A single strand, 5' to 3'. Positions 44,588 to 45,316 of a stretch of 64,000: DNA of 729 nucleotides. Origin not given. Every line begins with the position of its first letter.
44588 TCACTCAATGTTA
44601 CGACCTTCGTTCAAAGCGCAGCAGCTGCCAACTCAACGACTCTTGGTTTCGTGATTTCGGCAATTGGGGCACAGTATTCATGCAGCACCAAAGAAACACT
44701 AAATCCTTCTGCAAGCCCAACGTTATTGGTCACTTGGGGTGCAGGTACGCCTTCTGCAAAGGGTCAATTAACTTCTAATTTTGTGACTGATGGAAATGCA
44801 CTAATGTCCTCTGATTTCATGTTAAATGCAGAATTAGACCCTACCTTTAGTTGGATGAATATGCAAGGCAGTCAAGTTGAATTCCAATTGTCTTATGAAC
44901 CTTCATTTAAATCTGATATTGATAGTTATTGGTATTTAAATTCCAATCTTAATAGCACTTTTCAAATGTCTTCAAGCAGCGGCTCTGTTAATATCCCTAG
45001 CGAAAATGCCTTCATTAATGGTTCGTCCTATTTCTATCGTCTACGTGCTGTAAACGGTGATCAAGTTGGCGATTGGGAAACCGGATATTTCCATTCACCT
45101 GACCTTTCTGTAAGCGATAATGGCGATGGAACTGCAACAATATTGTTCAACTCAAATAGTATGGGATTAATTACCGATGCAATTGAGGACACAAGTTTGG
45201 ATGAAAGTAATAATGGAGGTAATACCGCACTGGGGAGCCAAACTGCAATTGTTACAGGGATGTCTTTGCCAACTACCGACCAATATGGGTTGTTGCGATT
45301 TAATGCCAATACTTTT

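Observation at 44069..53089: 3006-aa surface protein with about 7 tandem lectin-like (DNRLRE-type) + FN3-like module pairs, then an Ig-like array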

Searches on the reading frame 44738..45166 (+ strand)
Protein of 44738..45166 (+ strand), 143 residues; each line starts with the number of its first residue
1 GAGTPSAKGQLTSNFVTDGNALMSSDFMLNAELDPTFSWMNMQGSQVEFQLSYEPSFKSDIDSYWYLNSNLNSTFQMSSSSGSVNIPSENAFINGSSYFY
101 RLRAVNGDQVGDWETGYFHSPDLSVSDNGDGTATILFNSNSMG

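Call 30: search_solved_structures(query=A2, max_evalue=10, show_alignments=2)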
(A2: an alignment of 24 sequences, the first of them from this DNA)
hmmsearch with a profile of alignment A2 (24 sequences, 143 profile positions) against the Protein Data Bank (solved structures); distinct sequences matched with E-value up to 10: 17.
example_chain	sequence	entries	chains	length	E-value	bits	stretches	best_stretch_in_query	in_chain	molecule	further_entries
8q6t_I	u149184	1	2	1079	1.2e-07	35.2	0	36-117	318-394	Titin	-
4u3h_A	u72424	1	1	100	0.014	18.8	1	34-113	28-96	FN3con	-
2rva_A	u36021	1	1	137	0.02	18.3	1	33-87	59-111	Glucanase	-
4zz5_A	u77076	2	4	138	0.021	18.3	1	33-87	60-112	Glucanase/chitosanase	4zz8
8oty_A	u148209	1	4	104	0.28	14.6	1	34-108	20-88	Titin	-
2dm4_A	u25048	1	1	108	0.4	14.1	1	75-114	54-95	Sortilin-related receptor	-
1x5k_A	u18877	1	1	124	0.68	13.3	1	38-123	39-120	Neogenin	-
3di2_B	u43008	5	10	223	0.69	13.3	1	47-124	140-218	Interleukin-7 receptor subunit alpha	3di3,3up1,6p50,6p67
8c1r_E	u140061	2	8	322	0.7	13.3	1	10-61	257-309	Voltage-dependent calcium channel gamma-2 subunit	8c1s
8piv_E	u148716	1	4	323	0.7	13.3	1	10-61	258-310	Voltage-dependent calcium channel gamma-2 subunit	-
5kk2_E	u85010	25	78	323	0.71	13.3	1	10-61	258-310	Voltage-dependent calcium channel gamma-2 subunit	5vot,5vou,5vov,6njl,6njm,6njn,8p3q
9qdn_H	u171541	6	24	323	0.71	13.3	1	10-61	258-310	Voltage-dependent calcium channel gamma-2 subunit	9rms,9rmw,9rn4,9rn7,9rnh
8fp4_E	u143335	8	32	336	0.79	13.1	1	10-61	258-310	Voltage-dependent calcium channel gamma-2 subunit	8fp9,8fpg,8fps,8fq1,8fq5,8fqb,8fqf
5j11_B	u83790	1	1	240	0.83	13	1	48-124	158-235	Interleukin-7 receptor subunit alpha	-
4bq6_A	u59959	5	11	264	0.93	12.9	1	88-126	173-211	NEOGENIN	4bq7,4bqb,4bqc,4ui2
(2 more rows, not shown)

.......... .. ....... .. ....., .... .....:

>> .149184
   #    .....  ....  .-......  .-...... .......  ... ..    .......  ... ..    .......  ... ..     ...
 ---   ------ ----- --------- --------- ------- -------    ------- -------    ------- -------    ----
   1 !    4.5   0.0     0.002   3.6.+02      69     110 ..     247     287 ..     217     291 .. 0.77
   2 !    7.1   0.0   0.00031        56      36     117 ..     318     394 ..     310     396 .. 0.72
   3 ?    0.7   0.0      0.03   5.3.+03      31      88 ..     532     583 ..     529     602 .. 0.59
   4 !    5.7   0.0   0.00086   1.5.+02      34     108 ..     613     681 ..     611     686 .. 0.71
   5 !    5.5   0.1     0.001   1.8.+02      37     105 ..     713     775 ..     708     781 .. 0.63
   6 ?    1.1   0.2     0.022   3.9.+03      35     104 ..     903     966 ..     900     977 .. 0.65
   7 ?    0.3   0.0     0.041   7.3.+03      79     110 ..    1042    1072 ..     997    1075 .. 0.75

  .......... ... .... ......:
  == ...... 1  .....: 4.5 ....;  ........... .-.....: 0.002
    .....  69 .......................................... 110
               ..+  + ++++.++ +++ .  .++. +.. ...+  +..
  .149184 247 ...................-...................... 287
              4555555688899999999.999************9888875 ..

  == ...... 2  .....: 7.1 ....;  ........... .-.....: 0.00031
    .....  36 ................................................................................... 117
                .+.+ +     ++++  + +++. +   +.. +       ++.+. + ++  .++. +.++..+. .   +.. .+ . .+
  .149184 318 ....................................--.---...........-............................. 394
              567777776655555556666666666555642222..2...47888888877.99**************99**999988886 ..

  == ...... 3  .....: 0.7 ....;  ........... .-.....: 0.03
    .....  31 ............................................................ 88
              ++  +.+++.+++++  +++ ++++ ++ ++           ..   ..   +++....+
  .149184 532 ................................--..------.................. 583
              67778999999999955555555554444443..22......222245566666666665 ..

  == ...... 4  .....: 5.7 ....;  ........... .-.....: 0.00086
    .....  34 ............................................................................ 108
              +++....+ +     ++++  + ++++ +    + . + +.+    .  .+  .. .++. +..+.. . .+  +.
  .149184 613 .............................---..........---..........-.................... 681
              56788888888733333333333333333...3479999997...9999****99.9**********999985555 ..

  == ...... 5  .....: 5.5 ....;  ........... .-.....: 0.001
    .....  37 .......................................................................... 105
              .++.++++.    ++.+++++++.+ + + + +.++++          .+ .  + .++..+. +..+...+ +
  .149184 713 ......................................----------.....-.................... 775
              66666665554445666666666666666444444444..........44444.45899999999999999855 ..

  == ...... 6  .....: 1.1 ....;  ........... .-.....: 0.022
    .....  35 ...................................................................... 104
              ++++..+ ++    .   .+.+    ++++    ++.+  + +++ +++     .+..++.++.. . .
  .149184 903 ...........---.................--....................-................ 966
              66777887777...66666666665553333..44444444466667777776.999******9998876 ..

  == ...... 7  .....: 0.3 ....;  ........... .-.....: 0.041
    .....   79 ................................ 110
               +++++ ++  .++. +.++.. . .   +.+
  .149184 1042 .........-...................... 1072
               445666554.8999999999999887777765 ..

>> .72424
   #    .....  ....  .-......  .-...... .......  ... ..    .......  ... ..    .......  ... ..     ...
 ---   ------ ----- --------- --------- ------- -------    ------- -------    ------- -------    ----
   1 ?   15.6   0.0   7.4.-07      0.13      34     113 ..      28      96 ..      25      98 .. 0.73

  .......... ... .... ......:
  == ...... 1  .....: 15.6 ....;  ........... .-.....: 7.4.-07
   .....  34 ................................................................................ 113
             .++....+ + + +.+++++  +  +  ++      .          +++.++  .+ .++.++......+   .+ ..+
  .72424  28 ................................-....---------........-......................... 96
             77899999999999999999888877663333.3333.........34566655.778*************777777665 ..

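Call 31: search_protein_families(library=pfam, alignment_id=A2, max_evalue=1)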
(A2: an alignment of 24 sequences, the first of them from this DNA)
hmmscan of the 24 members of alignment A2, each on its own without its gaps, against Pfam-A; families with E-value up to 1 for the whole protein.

A. member 1, seq(143 aa): 4 families
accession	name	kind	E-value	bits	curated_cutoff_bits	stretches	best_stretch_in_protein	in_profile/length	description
PF18522.7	DUF5620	-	0.0017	19.2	25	1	13-91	12-84/120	Domain of unknown function (DUF5620)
PF19079.5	CFSR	-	0.0031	18.1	27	1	119-135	5-21/49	Collagen-flanked surface repeat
PF25788.1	Ig_Rha78A_N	-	0.093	13.4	27.4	1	33-114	18-94/105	Rha78A-like, N-terminal immunoglobulin domain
PF25117.1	Agd3_C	-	0.094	12.9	27.5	1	34-52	46-64/67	Agd3 C-terminal domain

B. families by the number of members that match (of 24 scanned): 14 families
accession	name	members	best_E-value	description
PF25788.1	Ig_Rha78A_N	7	5.5e-06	Rha78A-like, N-terminal immunoglobulin domain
PF00041.27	fn3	4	4.7e-06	Fibronectin type III domain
PF19079.5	CFSR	3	0.0031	Collagen-flanked surface repeat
PF25354.1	Ig_NUP210_16th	2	0.15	NUP210-like, Ig-like domain 16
PF18522.7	DUF5620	1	0.0017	Domain of unknown function (DUF5620)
PF14391.12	DUF4421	1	0.041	Domain of unknown function (DUF4421)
PF16655.11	PhoD_N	1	0.07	PhoD-like phosphatase, N-terminal domain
PF08992.16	QH-AmDH_gamma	1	0.09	Quinohemoprotein amine dehydrogenase, gamma subunit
PF04355.18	BamE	1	0.093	Outer membrane protein assembly factor BamE domain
PF25117.1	Agd3_C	1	0.094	Agd3 C-terminal domain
PF21604.3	CRLF2_D1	1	0.13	Cytokine receptor-like factor 2-like, D1 domain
PF03771.21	SPDY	1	0.16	Domain of unknown function (DUF317)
PF09460.16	Saf-Nte_pilin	1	0.18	Saf-pilin pilus formation protein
PF19487.4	DUF6023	1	0.27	Family of unknown function (DUF6023)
